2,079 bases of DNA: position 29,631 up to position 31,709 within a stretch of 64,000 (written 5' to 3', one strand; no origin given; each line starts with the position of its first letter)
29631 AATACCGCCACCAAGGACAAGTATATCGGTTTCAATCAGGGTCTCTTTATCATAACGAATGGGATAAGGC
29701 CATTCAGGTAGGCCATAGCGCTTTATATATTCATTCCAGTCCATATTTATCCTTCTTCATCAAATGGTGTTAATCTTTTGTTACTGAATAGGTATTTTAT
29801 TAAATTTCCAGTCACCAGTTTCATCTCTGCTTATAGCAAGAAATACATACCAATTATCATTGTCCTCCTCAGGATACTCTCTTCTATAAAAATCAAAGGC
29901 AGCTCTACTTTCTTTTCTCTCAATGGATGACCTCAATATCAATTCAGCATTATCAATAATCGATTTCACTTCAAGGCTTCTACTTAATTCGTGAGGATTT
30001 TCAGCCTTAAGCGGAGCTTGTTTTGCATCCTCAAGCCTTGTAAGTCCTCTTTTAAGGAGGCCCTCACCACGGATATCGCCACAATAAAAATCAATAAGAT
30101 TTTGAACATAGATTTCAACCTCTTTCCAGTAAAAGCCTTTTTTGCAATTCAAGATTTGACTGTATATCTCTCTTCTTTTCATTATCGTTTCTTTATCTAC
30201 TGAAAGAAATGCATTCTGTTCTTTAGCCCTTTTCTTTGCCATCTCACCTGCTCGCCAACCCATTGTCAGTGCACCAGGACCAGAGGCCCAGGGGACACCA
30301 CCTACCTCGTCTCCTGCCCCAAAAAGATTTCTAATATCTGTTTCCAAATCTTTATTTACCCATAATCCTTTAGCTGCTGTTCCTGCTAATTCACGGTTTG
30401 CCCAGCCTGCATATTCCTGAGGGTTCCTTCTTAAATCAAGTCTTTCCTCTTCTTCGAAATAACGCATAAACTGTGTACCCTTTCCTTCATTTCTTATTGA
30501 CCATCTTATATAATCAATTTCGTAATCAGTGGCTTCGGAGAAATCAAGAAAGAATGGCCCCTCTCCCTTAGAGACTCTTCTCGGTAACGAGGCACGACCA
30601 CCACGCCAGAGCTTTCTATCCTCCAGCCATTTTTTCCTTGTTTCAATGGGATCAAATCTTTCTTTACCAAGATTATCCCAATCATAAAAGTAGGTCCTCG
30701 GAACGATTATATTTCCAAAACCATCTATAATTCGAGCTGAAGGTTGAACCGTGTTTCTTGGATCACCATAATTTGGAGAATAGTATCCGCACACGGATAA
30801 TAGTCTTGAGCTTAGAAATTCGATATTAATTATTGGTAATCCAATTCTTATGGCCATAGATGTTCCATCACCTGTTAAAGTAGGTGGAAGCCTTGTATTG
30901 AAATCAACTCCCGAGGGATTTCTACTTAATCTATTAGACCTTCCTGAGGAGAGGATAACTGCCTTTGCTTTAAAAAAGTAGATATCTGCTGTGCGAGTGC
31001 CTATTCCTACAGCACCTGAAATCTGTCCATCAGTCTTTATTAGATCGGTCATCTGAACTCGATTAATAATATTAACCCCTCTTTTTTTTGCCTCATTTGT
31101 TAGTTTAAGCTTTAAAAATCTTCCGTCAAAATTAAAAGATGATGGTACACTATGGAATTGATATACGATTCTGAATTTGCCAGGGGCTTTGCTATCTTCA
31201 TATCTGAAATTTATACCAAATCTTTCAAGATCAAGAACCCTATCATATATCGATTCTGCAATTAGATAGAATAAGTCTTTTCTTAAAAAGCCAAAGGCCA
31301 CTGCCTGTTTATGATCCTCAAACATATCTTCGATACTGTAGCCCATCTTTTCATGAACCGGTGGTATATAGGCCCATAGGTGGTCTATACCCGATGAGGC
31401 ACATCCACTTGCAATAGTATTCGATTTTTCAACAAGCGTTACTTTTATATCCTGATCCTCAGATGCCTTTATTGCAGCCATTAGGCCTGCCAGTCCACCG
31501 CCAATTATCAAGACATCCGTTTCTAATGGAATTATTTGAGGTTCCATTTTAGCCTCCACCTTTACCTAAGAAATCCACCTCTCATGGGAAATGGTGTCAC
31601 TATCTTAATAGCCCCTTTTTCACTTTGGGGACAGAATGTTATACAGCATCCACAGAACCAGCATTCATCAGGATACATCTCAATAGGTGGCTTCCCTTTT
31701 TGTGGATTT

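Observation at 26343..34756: Two divergent AprB/AprA-like ferredoxin-flavoprotein pairs in mirror order, wired to a TAXI-TRAP importer: candidate undescribed redox catabolic module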

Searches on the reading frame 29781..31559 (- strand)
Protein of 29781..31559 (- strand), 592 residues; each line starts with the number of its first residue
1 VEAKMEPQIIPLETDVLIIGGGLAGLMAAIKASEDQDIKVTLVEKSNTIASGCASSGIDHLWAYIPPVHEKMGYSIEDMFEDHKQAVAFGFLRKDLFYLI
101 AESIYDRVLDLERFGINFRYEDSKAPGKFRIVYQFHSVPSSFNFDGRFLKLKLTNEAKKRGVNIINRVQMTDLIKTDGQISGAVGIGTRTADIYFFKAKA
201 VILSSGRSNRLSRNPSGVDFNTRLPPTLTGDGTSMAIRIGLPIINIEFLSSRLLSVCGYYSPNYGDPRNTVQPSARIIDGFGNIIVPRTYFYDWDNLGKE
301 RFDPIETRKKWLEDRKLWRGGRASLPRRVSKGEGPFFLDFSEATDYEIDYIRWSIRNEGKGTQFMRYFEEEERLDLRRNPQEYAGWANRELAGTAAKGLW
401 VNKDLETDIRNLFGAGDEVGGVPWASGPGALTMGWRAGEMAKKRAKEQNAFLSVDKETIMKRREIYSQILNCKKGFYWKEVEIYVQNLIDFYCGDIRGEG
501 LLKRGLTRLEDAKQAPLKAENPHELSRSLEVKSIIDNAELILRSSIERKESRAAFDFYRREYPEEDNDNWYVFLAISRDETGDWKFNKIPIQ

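Call 3: search_protein_families(library=pfam, proteins=[window:29781-31559:-], max_evalue=0.01)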
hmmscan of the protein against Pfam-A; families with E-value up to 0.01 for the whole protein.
window:29781-31559:- (592 aa): 12 families
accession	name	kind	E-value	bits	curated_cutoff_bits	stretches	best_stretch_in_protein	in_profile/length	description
PF00890.30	FAD_binding_2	-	7.5e-29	101.6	20.4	1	15-249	1-250/414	FAD binding domain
PF01266.30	DAO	-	5e-15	56.3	27.9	1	15-235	1-229/353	FAD dependent oxidoreductase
PF02910.25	Succ_DH_flav_C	-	6.4e-10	39.5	20.8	1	487-586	6-111/130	Fumarate reductase flavoprotein C-term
PF07992.20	Pyr_redox_2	-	1e-08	35.4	26.1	1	15-54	2-41/291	Pyridine nucleotide-disulphide oxidoreductase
PF03486.20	HI0933_like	-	3.3e-07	30.4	50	1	15-57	2-43/244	HI0933-like protein Rossmann domain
PF12831.13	FAD_oxidored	-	5.1e-07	29.8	27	1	15-206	1-145/416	FAD dependent oxidoreductase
PF13450.12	NAD_binding_8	-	3.1e-06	27.8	21.9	1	18-57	1-38/68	NAD(P)-binding Rossmann-like domain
PF01946.23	Thi4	-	1.7e-05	24.6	26.2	1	11-57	15-61/235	Thi4 family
PF04820.20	Trp_halogenase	-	0.0004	19.8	21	1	15-57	1-46/458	Tryptophan halogenase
PF05834.18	Lycopene_cycl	-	0.00098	18.7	23.4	1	15-49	1-36/380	Lycopene cyclase protein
PF01494.25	FAD_binding_3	-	0.0016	18.2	22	1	13-48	1-35/349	FAD binding domain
PF01134.28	GIDA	-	0.004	16.7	22.1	1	15-51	1-37/391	Glucose inhibited division protein A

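Call 4: search_protein_families(library=ncbifam, proteins=[window:29781-31559:-], max_evalue=0.01)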
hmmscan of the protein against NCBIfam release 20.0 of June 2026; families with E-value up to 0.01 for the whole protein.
window:29781-31559:- (592 aa): 87 families (the best 25 are shown)
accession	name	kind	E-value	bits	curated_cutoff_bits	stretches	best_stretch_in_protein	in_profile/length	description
NF006131.0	PRK08275.1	equivalog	5.5e-73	246.2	587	1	11-591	8-552/577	fumarate reductase/succinate dehydrogenase flavoprotein subunit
NF005331.0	PRK06854.1-2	equivalog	4.4e-54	183.9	557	2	9-247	5-233/563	adenylyl-sulfate reductase subunit alpha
NF010374.0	PRK13800.1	equivalog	1.2e-41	142.9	1196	2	10-248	10-244/898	fumarate reductase/succinate dehydrogenase flavoprotein subunit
NF004900.0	PRK06263.1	equivalog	4.7e-37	127.8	718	2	12-248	6-230/546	fumarate reductase (CoM/CoB) subunit TfrA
TIGR01812.1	sdhA_frdA_Gneg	subfamily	1e-32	113.3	567.3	2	15-249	1-224/568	succinate dehydrogenase or fumarate reductase, flavoprotein subunit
TIGR02061.1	aprA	equivalog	1.9e-32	112.6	641.75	2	15-247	1-233/616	adenylyl-sulfate reductase subunit alpha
NF004724.0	PRK06069.1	subfamily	7.1e-30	103.7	826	2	12-249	4-233/577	succinate dehydrogenase/fumarate reductase flavoprotein subunit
NF004613.0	PRK05945.1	equivalog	4.9e-26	91.4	824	2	12-249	2-230/575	succinate dehydrogenase/fumarate reductase flavoprotein subunit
TIGR01816.1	sdhA_forward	equivalog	2.7e-24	85.3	727.35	2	14-249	3-233/584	succinate dehydrogenase flavoprotein subunit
NF005037.0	PRK06452.1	equivalog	4.8e-20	71.6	862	2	12-249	4-231/566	succinate dehydrogenase flavoprotein subunit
NF005866.0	PRK07803.1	equivalog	3.2e-19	68.5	819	2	161-249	165-246/631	fumarate reductase/succinate dehydrogenase flavoprotein subunit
TIGR00551.1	nadB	equivalog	2.6e-18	66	452.75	2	13-249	2-222/489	L-aspartate oxidase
NF005636.0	PRK07395.1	subfamily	1.9e-17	62.7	723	2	7-249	6-233/560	L-aspartate oxidase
NF006686.0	PRK09231.1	equivalog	1e-16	60.6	854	2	169-249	157-230/598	fumarate reductase (quinol) flavoprotein subunit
TIGR01176.1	fum_red_Fp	equivalog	1.4e-16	60.2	932.7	2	13-249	3-228/580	fumarate reductase (quinol) flavoprotein subunit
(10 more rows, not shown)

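Call 5: search_solved_structures(query=window:29781-31559:-, max_evalue=0.001, show_alignments=1)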
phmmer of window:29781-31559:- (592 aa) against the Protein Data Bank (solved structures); distinct sequences matched with E-value up to 0.001: 42.
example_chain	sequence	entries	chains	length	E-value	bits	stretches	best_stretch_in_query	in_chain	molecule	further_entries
8a8o_A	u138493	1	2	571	6.1e-42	147.1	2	12-253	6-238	Alpha-subunit of the PAPS reductase from Methanothermococcus thermolithotrophicus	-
1jnr_A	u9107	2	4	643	4.8e-24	88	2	12-246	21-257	adenylylsulfate reductase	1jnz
2fja_A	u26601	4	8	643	6.1e-24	87.7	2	12-246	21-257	adenylylsulfate reductase, subunit A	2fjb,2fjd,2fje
7d6v_A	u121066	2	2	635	1.8e-11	46.5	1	14-250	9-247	Succinate dehydrogenase subunit A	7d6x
1nek_A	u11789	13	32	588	5.1e-11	45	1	13-249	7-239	Succinate dehydrogenase flavoprotein subunit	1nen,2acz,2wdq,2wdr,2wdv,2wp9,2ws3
6lum_A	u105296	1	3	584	4.4e-10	41.9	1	14-250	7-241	Succinate dehydrogenase subunit A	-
1e7p_A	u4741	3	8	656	1.3e-08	37.1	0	146-241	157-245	Fumarate reductase flavoprotein subunit | QUINOL-FUMARATE REDUCTASE FLAVOPROTEIN SUBUNIT A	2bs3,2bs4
1qlb_A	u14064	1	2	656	1.3e-08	37.1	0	146-241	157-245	FUMARATE REDUCTASE FLAVOPROTEIN SUBUNIT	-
2bs2_A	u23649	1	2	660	1.3e-08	37.1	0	146-241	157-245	QUINOL-FUMARATE REDUCTASE FLAVOPROTEIN SUBUNIT A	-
3gyx_A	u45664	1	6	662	4.7e-08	35.2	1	5-216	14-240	Adenylylsulfate Reductase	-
1qo8_A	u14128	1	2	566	5.3e-08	35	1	14-250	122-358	FLAVOCYTOCHROME C3 FUMARATE REDUCTASE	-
3p4p_A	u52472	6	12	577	6.1e-08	34.9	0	170-250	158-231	Fumarate reductase flavoprotein subunit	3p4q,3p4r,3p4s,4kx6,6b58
5vpn_A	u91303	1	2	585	6.4e-08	34.8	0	170-250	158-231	Fumarate reductase flavoprotein subunit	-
3cir_A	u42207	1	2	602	7.2e-08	34.6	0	170-250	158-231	Fumarate reductase flavoprotein subunit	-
1kf6_A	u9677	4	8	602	7.4e-08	34.6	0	170-250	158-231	FUMARATE REDUCTASE FLAVOPROTEIN | Fumarate reductase flavoprotein subunit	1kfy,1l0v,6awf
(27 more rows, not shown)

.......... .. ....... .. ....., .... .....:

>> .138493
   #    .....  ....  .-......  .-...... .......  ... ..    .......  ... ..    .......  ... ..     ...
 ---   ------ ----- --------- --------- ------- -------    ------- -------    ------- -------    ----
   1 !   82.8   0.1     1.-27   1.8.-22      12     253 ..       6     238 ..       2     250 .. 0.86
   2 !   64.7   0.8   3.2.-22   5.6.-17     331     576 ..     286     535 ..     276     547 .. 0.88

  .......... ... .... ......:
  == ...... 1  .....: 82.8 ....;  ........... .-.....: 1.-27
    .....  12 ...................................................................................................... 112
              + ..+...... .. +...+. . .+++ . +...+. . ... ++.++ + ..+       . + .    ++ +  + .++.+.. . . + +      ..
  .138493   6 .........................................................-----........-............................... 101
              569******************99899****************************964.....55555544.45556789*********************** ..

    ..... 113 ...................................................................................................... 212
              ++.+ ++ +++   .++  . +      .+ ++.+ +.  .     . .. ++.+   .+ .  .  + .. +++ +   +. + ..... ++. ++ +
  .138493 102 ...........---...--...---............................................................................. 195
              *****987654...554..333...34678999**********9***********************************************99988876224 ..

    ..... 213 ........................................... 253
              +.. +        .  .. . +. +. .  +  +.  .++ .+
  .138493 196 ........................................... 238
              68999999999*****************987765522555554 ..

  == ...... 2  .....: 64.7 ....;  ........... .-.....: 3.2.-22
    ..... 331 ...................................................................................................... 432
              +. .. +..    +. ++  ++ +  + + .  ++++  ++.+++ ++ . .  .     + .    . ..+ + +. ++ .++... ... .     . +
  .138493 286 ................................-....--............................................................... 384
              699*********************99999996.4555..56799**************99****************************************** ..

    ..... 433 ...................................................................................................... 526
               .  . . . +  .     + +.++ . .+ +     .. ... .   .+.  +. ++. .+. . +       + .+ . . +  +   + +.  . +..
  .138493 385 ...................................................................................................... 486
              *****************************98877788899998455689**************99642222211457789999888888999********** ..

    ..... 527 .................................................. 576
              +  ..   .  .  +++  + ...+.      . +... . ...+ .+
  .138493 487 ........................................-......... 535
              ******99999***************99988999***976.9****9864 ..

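Call 9: find_homologous_proteins(query=window:29781-31559:-, max_evalue=1e-10)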
Query window:29781-31559:- (592 aa): 652 proteins with E <= 1e-10 among 8000 candidates; the best 120 are listed.
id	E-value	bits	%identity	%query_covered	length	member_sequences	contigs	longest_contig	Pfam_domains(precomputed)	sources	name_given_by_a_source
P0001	0.0e+0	1356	100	99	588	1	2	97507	PF01266.31,PF13450.13,PF00890.31,PF07992.21,PF03486.21,PF02910.26,PF12831.14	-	-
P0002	0.0e+0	1217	88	99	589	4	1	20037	PF01266.31,PF13450.13,PF00890.31,PF07992.21,PF03486.21,PF02910.26,PF12831.14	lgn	-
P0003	0.0e+0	1150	83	99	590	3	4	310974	PF01266.31,PF13450.13,PF00890.31,PF07992.21,PF03486.21,PF02910.26,PF12831.14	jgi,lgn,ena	-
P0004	0.0e+0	1135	81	99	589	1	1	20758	PF01946.24,PF01266.31,PF13450.13,PF00890.31,PF07992.21,PF03486.21,PF02910.26,PF12831.14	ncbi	-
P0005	0.0e+0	1087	78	99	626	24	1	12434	PF01266.31,PF13450.13,PF00890.31,PF07992.21,PF03486.21,PF02910.26,PF12831.14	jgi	jgi:succinate dehydrogenase/fumarate reductase flavoprotein subunit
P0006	0.0e+0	1083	78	99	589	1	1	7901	PF01266.31,PF13450.13,PF00890.31,PF07992.21,PF03486.21,PF02910.26,PF12831.14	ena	-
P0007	0.0e+0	1082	78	99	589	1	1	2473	PF01266.31,PF13450.13,PF00890.31,PF07992.21,PF03486.21,PF02910.26,PF12831.14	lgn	-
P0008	0.0e+0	1080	76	99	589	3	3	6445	PF01266.31,PF00890.31,PF07992.21,PF03486.21,PF02910.26,PF12831.14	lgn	-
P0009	0.0e+0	1078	77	99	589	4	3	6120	PF01266.31,PF13450.13,PF00890.31,PF07992.21,PF03486.21,PF02910.26,PF12831.14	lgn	-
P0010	0.0e+0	1075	77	99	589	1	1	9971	PF01266.31,PF13450.13,PF00890.31,PF07992.21,PF03486.21,PF02910.26,PF04820.21,PF01134.29,PF12831.14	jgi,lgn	jgi:succinate dehydrogenase/fumarate reductase flavoprotein subunit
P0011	0.0e+0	1071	77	99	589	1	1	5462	PF01266.31,PF00890.31,PF07992.21,PF03486.21,PF02910.26,PF12831.14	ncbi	-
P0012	0.0e+0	1069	77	99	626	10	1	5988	PF01266.31,PF13450.13,PF00890.31,PF07992.21,PF02910.26,PF04820.21,PF12831.14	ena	-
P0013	0.0e+0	1067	76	98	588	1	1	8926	PF01266.31,PF13450.13,PF00890.31,PF07992.21,PF03486.21,PF02910.26,PF12831.14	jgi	-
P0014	0.0e+0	1067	76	99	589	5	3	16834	PF01266.31,PF00890.31,PF07992.21,PF03486.21,PF02910.26,PF12831.14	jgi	-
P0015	0.0e+0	1065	77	99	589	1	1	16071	PF01266.31,PF13450.13,PF00890.31,PF07992.21,PF03486.21,PF02910.26,PF04820.21,PF12831.14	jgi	-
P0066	4.6e-277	939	69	99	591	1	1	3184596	PF01266.31,PF13450.13,PF00890.31,PF07992.21,PF03486.21,PF02910.26,PF01134.29,PF12831.14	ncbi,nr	ncbi:MAG: FAD-dependent oxidoreductase [Deltaproteobacteria bacterium]|nr:MAG: FAD-dependent oxidore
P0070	3.0e-274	929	67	99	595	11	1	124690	PF01266.31,PF00890.31,PF07992.21,PF03486.21,PF02910.26,PF01134.29,PF12831.14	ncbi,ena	-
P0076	6.8e-273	925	68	99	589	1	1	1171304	PF01946.24,PF01266.31,PF13450.13,PF00890.31,PF07992.21,PF03486.21,PF02910.26,PF01134.29,PF12831.14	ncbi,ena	-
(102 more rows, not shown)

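Call 11: find_encoding_contigs(protein=P0066, flank=10000, max_places=2)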
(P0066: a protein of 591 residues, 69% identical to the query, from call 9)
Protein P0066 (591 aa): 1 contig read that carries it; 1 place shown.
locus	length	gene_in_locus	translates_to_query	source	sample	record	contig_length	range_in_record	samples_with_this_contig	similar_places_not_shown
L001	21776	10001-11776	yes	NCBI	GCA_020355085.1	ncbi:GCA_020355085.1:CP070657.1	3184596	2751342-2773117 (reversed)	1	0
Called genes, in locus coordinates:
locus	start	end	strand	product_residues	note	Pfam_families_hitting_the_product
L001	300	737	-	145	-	PF02623:FliW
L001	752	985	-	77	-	PF02599:CsrA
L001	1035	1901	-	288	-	PF00669:Flagellin_N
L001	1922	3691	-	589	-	PF22638:FlgK_D1, PF27198:FlaEY_3rd (faint), PF06429:Flg_bbr_C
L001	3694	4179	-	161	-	PF05130:FlgN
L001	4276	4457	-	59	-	-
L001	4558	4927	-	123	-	PF03746:LamB_YcsF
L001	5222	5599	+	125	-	PF00392:GntR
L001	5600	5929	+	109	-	PF07729:FCD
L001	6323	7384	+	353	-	PF16868:NMT1_3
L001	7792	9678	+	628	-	PF06808:DctM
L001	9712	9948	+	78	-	-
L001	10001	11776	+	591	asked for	PF00890:FAD_binding_2, PF01134:GIDA (faint), PF01266:DAO, PF03486:HI0933_like (faint), PF07992:Pyr_redox_2 (faint), PF12831:FAD_oxidored (weak), PF13450:NAD_binding_8 (faint), PF02910:Succ_DH_flav_C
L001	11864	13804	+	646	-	PF00890:FAD_binding_2, PF01134:GIDA (weak), PF01266:DAO, PF07992:Pyr_redox_2 (weak), PF12831:FAD_oxidored, PF02910:Succ_DH_flav_C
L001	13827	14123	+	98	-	PF12838:Fer4_7 (weak)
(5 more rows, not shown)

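Call 12: find_encoding_contigs(protein=P0076, flank=10000, max_places=2)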
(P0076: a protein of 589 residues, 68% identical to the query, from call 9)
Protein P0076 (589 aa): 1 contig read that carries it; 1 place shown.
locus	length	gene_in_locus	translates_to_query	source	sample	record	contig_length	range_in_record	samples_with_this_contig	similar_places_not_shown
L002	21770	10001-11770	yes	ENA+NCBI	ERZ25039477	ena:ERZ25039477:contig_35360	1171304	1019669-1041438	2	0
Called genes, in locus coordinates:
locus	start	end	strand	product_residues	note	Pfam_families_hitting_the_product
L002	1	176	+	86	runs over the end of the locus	-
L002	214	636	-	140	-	PF07963:N_methyl, PF08334:T2SSG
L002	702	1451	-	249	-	PF01346:FKBP_N, PF00254:FKBP_C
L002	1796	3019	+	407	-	PF13458:Peripla_BP_6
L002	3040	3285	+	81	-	PF14697:Fer4_21 (faint), PF00037:Fer4 (faint), PF12797:Fer4_2 (weak), PF13237:Fer4_10 (weak), PF12838:Fer4_7 (weak)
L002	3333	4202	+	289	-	PF02653:BPD_transp_2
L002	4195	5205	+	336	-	PF02653:BPD_transp_2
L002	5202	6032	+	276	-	PF00005:ABC_tran, PF13304:AAA_21 (weak)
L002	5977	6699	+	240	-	PF00005:ABC_tran, PF13304:AAA_21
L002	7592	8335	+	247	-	PF03486:HI0933_like (faint), PF07992:Pyr_redox_2 (weak), PF00890:FAD_binding_2, PF01134:GIDA (weak), PF01266:DAO, PF12831:FAD_oxidored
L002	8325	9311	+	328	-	-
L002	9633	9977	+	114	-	PF00037:Fer4 (faint), PF12838:Fer4_7, PF13187:Fer4_9 (weak)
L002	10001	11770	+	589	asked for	PF00890:FAD_binding_2, PF01134:GIDA (faint), PF01266:DAO, PF03486:HI0933_like (weak), PF07992:Pyr_redox_2 (weak), PF12831:FAD_oxidored (weak), PF13450:NAD_binding_8 (weak), PF02910:Succ_DH_flav_C (weak), +1 more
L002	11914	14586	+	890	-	PF02629:CoA_binding, PF13380:CoA_binding_2, PF13607:Succ_CoA_lig, PF19045:Ligase_CoA_2 (faint), PF13549:ATP-grasp_5, PF13302:Acetyltransf_3 (weak), PF00583:Acetyltransf_1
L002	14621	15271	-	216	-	PF00072:Response_reg, PF00196:GerE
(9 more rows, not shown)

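Call 13: find_encoding_contigs(protein=P0070, flank=10000, max_places=2)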
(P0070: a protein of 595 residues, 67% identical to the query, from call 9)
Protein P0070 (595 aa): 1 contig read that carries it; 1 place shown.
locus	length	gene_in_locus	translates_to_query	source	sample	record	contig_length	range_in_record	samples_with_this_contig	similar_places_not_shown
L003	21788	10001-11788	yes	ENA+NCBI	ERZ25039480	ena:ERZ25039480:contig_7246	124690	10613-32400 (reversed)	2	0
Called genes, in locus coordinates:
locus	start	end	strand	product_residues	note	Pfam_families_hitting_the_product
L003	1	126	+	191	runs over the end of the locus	-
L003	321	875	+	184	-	-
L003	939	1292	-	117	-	-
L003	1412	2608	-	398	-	PF13433:Peripla_BP_5, PF13458:Peripla_BP_6, PF01094:ANF_receptor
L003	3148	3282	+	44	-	-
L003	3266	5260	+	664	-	PF00890:FAD_binding_2, PF01266:DAO, PF07992:Pyr_redox_2 (weak), PF12831:FAD_oxidored, PF02910:Succ_DH_flav_C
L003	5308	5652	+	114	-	PF00037:Fer4 (faint), PF13237:Fer4_10 (weak), PF12838:Fer4_7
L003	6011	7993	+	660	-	PF00890:FAD_binding_2, PF01134:GIDA (faint), PF01266:DAO (faint), PF01494:FAD_binding_3 (faint), PF03486:HI0933_like (weak), PF07992:Pyr_redox_2 (faint), PF12831:FAD_oxidored, PF02910:Succ_DH_flav_C (weak)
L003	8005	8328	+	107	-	PF12837:Fer4_6 (weak), PF13237:Fer4_10 (weak), PF00037:Fer4 (weak), PF14697:Fer4_21 (weak), PF12838:Fer4_7, PF13187:Fer4_9 (weak)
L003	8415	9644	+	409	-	PF13458:Peripla_BP_6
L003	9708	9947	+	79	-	PF12797:Fer4_2 (faint), PF13237:Fer4_10 (weak), PF00037:Fer4 (faint), PF12838:Fer4_7 (weak), PF13187:Fer4_9 (weak)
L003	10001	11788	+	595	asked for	PF00890:FAD_binding_2, PF01134:GIDA (faint), PF01266:DAO, PF03486:HI0933_like (weak), PF07992:Pyr_redox_2 (faint), PF12831:FAD_oxidored (weak), PF02910:Succ_DH_flav_C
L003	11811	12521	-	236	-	PF00005:ABC_tran, PF13304:AAA_21 (weak)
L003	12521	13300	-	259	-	PF00005:ABC_tran, PF13304:AAA_21, PF12399:BCA_ABC_TP_C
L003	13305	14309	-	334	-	PF02653:BPD_transp_2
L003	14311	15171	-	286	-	PF02653:BPD_transp_2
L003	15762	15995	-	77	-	-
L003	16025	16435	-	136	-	-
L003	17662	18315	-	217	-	PF03358:FMN_red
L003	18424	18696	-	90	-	PF11746:DUF3303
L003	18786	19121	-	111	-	PF00216:Bac_DNA_binding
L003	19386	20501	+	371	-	PF13808:DDE_Tnp_1_assoc, PF01609:DDE_Tnp_1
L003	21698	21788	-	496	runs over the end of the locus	PF00070:Pyr_redox (faint), PF00890:FAD_binding_2, PF01134:GIDA (weak), PF01266:DAO, PF01494:FAD_binding_3 (faint), PF03486:HI0933_like (faint), PF07992:Pyr_redox_2 (weak), PF12831:FAD_oxidored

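Call 15: find_encoding_contigs(protein=P0001, flank=2000, max_places=3)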
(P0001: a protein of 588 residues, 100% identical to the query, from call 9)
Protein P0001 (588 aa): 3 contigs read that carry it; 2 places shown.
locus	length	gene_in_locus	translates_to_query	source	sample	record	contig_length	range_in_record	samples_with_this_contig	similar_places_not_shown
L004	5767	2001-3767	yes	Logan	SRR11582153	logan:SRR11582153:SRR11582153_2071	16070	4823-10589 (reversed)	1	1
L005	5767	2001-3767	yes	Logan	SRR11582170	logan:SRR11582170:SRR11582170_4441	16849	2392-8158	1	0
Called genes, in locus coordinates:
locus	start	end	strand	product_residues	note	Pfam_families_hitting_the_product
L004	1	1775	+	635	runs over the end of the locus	PF06808:DctM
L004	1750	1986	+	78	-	PF14697:Fer4_21 (faint), PF12838:Fer4_7, PF13237:Fer4_10 (faint), PF00037:Fer4 (faint)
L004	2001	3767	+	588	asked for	PF00890:FAD_binding_2, PF01266:DAO, PF03486:HI0933_like (weak), PF07992:Pyr_redox_2 (faint), PF12831:FAD_oxidored (weak), PF13450:NAD_binding_8 (weak), PF02910:Succ_DH_flav_C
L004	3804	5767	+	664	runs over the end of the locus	PF00890:FAD_binding_2, PF01266:DAO, PF07992:Pyr_redox_2 (faint), PF12831:FAD_oxidored (weak), PF02910:Succ_DH_flav_C (weak)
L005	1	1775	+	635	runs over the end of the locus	PF06808:DctM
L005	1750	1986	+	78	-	PF14697:Fer4_21 (faint), PF12838:Fer4_7, PF13237:Fer4_10 (faint), PF00037:Fer4 (faint)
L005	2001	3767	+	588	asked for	PF00890:FAD_binding_2, PF01266:DAO, PF03486:HI0933_like (weak), PF07992:Pyr_redox_2 (faint), PF12831:FAD_oxidored (weak), PF13450:NAD_binding_8 (weak), PF02910:Succ_DH_flav_C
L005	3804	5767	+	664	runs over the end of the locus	PF00890:FAD_binding_2, PF01266:DAO, PF07992:Pyr_redox_2 (faint), PF12831:FAD_oxidored (weak), PF02910:Succ_DH_flav_C (weak)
